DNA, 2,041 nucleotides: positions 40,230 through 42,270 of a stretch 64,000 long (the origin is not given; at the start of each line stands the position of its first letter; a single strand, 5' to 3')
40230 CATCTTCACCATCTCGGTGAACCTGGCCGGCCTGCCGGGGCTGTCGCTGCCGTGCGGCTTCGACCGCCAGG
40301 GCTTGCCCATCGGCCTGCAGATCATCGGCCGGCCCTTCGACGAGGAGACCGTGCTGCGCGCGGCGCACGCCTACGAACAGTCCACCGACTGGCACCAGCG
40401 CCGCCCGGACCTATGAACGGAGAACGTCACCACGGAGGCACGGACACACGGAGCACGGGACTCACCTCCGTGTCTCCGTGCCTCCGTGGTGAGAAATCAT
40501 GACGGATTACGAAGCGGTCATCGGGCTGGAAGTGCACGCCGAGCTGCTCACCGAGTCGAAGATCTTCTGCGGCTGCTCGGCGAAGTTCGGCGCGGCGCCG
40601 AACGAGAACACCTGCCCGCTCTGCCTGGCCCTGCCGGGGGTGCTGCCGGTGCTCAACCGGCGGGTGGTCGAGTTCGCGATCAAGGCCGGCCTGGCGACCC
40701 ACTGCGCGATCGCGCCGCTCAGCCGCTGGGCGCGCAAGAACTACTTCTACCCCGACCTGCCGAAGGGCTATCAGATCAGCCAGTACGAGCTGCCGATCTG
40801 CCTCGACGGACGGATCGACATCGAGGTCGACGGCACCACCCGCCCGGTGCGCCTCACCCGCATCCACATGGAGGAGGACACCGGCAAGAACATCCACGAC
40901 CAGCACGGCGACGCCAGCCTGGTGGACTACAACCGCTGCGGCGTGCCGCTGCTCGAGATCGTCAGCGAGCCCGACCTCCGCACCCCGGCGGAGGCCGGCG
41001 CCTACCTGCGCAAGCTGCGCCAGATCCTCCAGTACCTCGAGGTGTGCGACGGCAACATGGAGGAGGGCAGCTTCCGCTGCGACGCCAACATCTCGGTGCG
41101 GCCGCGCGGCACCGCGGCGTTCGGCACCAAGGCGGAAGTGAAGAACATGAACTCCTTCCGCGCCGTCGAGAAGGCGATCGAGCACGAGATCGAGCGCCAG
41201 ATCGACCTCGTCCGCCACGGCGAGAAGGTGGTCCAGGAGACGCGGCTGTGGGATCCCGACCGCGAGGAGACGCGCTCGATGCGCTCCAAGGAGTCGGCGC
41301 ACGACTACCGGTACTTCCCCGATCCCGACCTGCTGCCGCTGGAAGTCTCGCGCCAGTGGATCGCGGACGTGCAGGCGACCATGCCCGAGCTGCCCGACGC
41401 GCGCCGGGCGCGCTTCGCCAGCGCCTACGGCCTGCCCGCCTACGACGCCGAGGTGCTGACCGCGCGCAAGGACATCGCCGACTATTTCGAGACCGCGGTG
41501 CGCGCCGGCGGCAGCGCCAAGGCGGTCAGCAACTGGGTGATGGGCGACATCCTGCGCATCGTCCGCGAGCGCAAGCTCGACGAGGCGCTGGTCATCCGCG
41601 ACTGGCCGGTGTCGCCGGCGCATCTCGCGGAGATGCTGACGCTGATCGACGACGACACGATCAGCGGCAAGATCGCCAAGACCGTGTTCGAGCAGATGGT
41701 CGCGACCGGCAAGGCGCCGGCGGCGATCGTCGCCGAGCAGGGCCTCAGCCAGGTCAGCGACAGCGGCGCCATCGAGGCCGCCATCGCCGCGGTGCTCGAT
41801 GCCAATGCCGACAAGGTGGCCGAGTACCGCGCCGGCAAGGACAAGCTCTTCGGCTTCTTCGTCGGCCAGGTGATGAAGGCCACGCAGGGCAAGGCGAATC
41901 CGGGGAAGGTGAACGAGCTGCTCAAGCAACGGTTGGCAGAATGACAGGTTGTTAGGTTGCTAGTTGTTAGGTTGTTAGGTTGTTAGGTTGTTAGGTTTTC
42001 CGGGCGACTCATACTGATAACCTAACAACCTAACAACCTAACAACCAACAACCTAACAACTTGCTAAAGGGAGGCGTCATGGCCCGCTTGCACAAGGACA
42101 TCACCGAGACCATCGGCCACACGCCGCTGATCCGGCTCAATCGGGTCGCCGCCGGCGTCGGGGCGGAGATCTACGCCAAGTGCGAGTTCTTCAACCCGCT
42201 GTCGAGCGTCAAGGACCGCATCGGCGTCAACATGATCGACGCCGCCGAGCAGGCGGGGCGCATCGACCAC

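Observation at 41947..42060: AT-rich hairpin built from octamer tandem repeats, exactly filling the gatB-cysK gap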

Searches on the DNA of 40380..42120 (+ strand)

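Call 80: search_rna_families(source=window, start=40380, end=42120, threshold=evalue, max_evalue=1)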
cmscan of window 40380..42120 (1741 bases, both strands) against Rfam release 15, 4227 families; matches with E-value up to 1: 11.
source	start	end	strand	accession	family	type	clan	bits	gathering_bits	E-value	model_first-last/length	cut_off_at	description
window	41967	42049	+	RF00256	mir-196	Gene; miRNA;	-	34.7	55.4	1.4e-05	1-77/77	no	mir-196 microRNA precursor family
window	41968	42048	-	RF00256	mir-196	Gene; miRNA;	-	29.9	55.4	0.00034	1-77/77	no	mir-196 microRNA precursor family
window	41963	42045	+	RF03728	MIR1511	Gene; miRNA;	-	28.8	100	0.0066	1-85/85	no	MIR1511 microRNA precursor family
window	41951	42073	+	RF00672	mir-190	Gene; miRNA;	CL00089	26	48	0.037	1-78/78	no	mir-190 microRNA precursor family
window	41972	42044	-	RF03655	MIR1887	Gene; miRNA;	-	25.9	90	0.016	1-63/63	no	MIR1887 microRNA precursor family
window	41976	42040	-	RF04185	MIR2118_2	Gene; miRNA;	-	25.4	120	0.035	1-106/106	no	MIR2118_2 microRNA precursor family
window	41965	42043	+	RF03482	mir-4774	Gene; miRNA;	-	24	85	0.19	1-76/76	no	mir-4774 microRNA precursor family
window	40427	40492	-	RF03383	mir-1976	Gene; miRNA;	-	23.8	71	0.061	1-52/52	no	mir-1976 microRNA precursor family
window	40422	40497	-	RF03375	MIR1094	Gene; miRNA;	-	23.1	80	0.076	1-104/104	no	MIR1094 microRNA precursor family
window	41968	42048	+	RF03204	mir-4510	Gene; miRNA;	-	19.4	60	0.44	1-72/72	no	mir-4510 microRNA precursor family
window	41640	41763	+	RF02886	npcTB_6715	Gene; sRNA;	-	17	72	0.14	1-212/212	no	Mycobacterium sRNA 6715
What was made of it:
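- On Any Rfam family: In the region itself there are only sub-threshold matches to eukaryotic miRNA precursors (call 80).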

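Call 81: search_dna_similar(query=window:41930-42078:+, collection=plasmids, mode=distant, max_evalue=0.001, max_rows=15)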
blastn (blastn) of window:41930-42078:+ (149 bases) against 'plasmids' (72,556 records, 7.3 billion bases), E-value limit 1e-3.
No match.
